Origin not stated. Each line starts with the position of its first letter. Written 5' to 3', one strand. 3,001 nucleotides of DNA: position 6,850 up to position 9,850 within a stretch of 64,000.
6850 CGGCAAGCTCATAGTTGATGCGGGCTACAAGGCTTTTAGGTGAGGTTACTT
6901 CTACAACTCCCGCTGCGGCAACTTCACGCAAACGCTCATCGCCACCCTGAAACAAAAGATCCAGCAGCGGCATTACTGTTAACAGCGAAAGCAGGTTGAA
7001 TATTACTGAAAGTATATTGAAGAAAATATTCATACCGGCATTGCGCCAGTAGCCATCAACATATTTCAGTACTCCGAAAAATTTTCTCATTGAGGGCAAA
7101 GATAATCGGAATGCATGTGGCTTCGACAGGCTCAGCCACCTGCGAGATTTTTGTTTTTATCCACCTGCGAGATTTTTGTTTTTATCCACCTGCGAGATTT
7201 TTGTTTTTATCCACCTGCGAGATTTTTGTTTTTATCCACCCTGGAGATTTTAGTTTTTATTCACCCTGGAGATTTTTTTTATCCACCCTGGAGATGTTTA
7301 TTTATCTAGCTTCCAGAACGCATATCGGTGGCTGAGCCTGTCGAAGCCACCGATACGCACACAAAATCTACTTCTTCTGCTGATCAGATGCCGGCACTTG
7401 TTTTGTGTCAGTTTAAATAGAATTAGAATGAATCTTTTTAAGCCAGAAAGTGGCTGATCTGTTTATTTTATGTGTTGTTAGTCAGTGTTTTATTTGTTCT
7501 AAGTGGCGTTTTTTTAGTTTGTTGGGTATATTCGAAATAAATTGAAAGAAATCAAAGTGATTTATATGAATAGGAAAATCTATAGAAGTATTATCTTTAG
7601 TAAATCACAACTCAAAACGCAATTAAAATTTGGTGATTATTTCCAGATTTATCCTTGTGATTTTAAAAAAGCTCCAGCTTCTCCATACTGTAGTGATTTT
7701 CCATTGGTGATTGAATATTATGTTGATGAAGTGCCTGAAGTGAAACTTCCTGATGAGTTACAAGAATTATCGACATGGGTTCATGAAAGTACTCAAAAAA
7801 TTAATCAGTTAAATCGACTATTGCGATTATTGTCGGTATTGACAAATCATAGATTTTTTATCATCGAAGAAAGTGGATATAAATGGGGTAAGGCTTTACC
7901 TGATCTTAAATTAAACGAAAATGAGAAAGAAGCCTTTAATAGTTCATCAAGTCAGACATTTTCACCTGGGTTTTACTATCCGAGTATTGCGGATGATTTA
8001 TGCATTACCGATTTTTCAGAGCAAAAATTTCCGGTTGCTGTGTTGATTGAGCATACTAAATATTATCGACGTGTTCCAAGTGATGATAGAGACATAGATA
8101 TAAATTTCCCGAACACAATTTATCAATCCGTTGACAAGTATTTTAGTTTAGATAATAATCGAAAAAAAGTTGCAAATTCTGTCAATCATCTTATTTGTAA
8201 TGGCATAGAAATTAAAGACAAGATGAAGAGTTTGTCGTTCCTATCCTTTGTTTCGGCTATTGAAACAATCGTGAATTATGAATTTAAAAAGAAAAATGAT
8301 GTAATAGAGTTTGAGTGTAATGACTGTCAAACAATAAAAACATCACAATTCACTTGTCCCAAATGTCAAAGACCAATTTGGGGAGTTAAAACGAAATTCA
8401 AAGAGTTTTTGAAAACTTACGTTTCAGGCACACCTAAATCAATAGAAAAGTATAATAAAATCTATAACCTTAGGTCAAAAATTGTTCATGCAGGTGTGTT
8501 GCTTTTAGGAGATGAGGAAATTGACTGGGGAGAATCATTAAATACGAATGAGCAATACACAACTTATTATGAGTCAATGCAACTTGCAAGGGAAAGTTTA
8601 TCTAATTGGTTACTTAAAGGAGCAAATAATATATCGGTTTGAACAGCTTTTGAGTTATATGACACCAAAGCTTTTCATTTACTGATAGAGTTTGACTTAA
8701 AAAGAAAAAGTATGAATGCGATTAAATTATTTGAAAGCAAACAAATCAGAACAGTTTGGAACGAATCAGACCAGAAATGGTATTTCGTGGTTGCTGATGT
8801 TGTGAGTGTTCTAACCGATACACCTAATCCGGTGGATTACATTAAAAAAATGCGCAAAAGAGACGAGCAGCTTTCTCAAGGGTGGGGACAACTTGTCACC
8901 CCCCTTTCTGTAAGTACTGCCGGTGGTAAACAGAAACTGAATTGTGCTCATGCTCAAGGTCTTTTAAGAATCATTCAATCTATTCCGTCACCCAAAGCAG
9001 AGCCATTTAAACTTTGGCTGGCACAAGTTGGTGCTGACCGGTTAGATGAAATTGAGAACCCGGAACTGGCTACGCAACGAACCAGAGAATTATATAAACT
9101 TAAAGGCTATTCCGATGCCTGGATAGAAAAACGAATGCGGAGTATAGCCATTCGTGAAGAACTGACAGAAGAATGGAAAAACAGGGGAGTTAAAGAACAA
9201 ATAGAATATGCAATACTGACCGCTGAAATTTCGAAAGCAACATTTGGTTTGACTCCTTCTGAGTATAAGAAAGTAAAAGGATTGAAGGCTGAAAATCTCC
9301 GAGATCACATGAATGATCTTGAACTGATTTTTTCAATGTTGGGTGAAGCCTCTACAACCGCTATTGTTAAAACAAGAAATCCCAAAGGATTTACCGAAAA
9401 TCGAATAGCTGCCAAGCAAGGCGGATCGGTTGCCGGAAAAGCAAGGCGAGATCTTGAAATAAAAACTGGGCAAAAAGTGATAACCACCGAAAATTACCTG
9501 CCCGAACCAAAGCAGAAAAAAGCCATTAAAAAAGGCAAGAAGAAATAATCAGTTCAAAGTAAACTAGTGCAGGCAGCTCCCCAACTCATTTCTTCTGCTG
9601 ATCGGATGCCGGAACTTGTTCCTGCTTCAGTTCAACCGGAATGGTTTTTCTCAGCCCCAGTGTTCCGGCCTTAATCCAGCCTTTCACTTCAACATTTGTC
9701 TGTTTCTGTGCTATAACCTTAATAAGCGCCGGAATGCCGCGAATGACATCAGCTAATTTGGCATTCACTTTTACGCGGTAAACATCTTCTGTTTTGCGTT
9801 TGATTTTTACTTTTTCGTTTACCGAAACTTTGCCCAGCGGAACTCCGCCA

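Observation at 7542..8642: Cargo gene 1: zinc-ribbon protein with a C-terminal HEPN-like Rx4H motif, a candidate abortive-infection/defence RNase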

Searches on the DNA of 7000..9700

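Call 74: search_rna_families(source=window, start=7000, end=9700, threshold=evalue, max_evalue=1)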
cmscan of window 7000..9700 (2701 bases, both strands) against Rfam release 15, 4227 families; matches with E-value up to 1: 0.
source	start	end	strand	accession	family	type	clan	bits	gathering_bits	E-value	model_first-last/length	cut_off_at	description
